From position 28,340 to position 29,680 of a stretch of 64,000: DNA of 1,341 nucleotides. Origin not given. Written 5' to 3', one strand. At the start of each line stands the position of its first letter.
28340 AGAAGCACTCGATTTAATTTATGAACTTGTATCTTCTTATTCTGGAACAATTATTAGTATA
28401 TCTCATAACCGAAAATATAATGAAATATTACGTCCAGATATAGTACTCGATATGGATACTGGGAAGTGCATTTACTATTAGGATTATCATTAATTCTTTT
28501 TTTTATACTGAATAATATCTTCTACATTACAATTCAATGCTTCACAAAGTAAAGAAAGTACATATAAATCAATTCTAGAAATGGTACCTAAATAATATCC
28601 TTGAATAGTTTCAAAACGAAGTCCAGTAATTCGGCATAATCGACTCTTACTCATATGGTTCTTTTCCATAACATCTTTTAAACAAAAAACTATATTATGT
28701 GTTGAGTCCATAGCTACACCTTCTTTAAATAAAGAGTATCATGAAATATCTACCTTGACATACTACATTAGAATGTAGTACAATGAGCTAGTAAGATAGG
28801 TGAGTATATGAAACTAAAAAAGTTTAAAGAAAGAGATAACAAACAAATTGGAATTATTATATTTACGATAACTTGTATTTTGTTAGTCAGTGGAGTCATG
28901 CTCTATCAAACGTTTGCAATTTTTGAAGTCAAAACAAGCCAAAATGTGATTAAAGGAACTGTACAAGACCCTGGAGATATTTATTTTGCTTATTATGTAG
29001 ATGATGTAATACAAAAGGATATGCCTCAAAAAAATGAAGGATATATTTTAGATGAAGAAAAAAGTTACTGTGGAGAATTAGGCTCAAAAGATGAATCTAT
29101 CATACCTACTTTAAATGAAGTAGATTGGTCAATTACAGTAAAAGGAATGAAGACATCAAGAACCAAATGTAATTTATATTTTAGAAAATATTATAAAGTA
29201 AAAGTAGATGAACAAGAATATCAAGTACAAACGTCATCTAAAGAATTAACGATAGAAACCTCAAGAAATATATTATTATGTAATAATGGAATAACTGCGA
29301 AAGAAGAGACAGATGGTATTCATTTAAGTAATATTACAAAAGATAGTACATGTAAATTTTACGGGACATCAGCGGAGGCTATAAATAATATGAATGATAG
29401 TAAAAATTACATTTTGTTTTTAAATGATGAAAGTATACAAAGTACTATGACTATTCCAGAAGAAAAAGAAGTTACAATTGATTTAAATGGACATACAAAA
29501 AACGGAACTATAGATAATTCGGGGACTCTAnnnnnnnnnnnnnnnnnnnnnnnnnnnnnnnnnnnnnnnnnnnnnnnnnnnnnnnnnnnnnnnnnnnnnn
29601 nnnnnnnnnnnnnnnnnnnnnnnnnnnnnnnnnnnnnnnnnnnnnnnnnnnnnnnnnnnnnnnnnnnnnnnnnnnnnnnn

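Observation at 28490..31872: Tandem pair from a four-member cassette family: divergent mini-regulator + anchored protein with conserved ends and a variable beta-helix core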

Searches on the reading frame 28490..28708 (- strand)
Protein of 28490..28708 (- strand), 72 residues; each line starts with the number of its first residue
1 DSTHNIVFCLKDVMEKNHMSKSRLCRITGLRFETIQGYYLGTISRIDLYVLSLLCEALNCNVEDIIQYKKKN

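Call 6: search_protein_families(library=pfam, proteins=[window:28490-28708:-], max_evalue=1)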
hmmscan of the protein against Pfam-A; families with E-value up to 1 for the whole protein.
window:28490-28708:- (72 aa): 3 families
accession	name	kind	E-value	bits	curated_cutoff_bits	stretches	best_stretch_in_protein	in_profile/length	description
PF13443.12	HTH_26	-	1.6e-14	54.3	22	1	10-70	2-62/63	Cro/C1-type HTH DNA-binding domain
PF01381.28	HTH_3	-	8.9e-05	22.9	23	1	10-64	1-54/55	Helix-turn-helix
PF20317.4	HTH_60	-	0.0031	18.3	24.1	1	3-44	3-44/140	Helix-turn-helix domain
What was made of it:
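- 28490..28711 (-): XRE-type (Cro/C1 HTH) regulator, 73 aa, transcribed divergently from family gene A. Pfam HTH_26 at 54.3 bits (cut-off 22) and HTH_3 (call 6).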

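Call 7: search_protein_families(library=ncbifam, proteins=[window:28490-28708:-], max_evalue=1)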
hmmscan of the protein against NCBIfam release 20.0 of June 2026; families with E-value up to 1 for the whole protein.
window:28490-28708:- (72 aa): 1 family
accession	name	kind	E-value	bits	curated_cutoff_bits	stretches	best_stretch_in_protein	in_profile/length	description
NF000090.1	trans_reg_VanU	equivalog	0.0016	18.7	150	1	18-67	16-63/75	glycopeptide resistance transcriptional regulator VanU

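Call 67: search_protein_families(library=phrogs, proteins=[window:28490-28708:-], max_evalue=0.01)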
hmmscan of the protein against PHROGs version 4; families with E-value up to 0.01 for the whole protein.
window:28490-28708:- (72 aa): 3 families
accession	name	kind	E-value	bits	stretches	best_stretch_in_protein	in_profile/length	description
phrog_8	-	transcription regulation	0.00046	20.7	1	10-62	81-132/346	transcriptional regulator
phrog_2967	-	transcription regulation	0.0011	19.6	1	10-70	15-74/225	transcriptional regulator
phrog_4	-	transcription regulation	0.0044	17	1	10-67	141-193/400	transcriptional repressor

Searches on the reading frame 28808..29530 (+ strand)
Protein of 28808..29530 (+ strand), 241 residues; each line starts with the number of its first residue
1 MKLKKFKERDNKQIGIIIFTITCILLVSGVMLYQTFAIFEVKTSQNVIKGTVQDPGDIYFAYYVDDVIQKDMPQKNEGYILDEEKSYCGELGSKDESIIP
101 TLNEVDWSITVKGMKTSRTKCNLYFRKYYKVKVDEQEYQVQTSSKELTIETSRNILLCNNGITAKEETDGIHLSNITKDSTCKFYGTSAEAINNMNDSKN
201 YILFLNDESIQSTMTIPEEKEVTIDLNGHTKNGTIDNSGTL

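Call 10: find_homologous_proteins(query=window:28808-29530:+, max_evalue=0.001)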
Query window:28808-29530:+ (241 aa): 113 proteins with E <= 0.001 among 295 candidates.
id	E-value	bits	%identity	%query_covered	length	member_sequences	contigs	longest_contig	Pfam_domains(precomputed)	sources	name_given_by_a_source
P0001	7.6e-113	394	82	91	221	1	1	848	-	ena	-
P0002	1.7e-54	203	71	54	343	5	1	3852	PF13385.14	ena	-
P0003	6.5e-53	198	71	54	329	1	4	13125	-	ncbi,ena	-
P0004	5.8e-52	195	70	54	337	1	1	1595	-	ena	-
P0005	8.1e-52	194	70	54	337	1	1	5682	-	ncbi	-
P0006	3.3e-51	192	72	53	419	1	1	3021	-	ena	-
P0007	4.0e-51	192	68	53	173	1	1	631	-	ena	-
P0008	5.0e-51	192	73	53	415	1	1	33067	-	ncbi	-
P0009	1.4e-50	190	66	54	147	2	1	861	-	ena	-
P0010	1.7e-50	190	73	52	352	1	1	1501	-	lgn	-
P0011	3.2e-50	189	71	53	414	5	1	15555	-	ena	-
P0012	3.2e-50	189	68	48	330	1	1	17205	PF13385.14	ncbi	-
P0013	4.3e-50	189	69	53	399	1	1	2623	-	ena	-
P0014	4.3e-50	189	69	53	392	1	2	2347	-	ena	-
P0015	4.6e-50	189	67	54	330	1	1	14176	PF13385.14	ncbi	-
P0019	1.7e-49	187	72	53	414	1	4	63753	PF19789.7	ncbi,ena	-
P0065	1.2e-33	135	55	52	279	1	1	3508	PF09479.17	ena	-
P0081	1.5e-26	112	37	85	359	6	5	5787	-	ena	-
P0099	7.0e-18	83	45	43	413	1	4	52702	-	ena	-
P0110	2.5e-12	65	43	40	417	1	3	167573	-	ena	-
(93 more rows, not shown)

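Call 54: search_protein_families(library=pfam, proteins=[P0019, P0008, P0110, P0081, P0002, P0012, P0065, P0099], max_evalue=0.1)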
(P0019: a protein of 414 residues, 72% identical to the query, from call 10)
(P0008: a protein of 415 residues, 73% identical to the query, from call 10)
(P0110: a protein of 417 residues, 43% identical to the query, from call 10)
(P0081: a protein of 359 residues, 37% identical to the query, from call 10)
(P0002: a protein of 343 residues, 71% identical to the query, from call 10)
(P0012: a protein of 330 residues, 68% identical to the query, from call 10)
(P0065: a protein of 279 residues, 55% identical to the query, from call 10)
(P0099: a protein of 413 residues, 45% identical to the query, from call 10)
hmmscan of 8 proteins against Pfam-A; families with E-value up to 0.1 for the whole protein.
P0019 (414 aa): 1 family
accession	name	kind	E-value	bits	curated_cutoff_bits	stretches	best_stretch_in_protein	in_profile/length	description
PF19789.6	DUF6273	-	2.6e-06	27.9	23.5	1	208-254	18-63/172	Domain of unknown function (DUF6273)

P0008 (415 aa): 0 families

P0110 (417 aa): 0 families

P0081 (359 aa): 2 families
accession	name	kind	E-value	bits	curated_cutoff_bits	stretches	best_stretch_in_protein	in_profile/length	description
PF24593.1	DUF7617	-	0.0083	16.6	27.4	1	152-239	8-89/128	Domain of unknown function (DUF7617)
PF21383.2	DPAGT1_ins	-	0.06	13.8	27.1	0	5-26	3-24/43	DPAGT1 insertion domain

P0002 (343 aa): 2 families
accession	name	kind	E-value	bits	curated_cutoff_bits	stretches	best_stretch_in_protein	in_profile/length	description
PF13385.13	Laminin_G_3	-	1.9e-06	28.5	27.6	1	173-331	1-141/151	Concanavalin A-like lectin/glucanases superfamily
PF05170.20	AsmA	-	0.027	13.7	29.8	0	240-279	476-515/607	AsmA family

P0012 (330 aa): 1 family
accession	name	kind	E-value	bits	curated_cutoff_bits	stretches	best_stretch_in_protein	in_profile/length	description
PF13385.13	Laminin_G_3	-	4e-06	27.5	27.6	1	165-319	1-142/151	Concanavalin A-like lectin/glucanases superfamily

P0065 (279 aa): 1 family
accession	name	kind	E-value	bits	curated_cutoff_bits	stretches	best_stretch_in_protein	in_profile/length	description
PF09479.16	Flg_new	-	4.6e-09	36.7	27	1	127-198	3-65/65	Listeria-Bacteroides repeat domain (List_Bact_rpt)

P0099 (413 aa): 0 families

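Call 67: search_protein_families(library=phrogs, proteins=[P0019, P0002], max_evalue=0.01)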
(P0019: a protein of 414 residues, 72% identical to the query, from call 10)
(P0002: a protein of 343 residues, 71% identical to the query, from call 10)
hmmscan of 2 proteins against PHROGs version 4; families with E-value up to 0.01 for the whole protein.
P0019 (414 aa): 1 family
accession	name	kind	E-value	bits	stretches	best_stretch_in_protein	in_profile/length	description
phrog_9958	-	unknown function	1.1e-08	35.7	1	213-247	47-81/210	-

P0002 (343 aa): 0 families
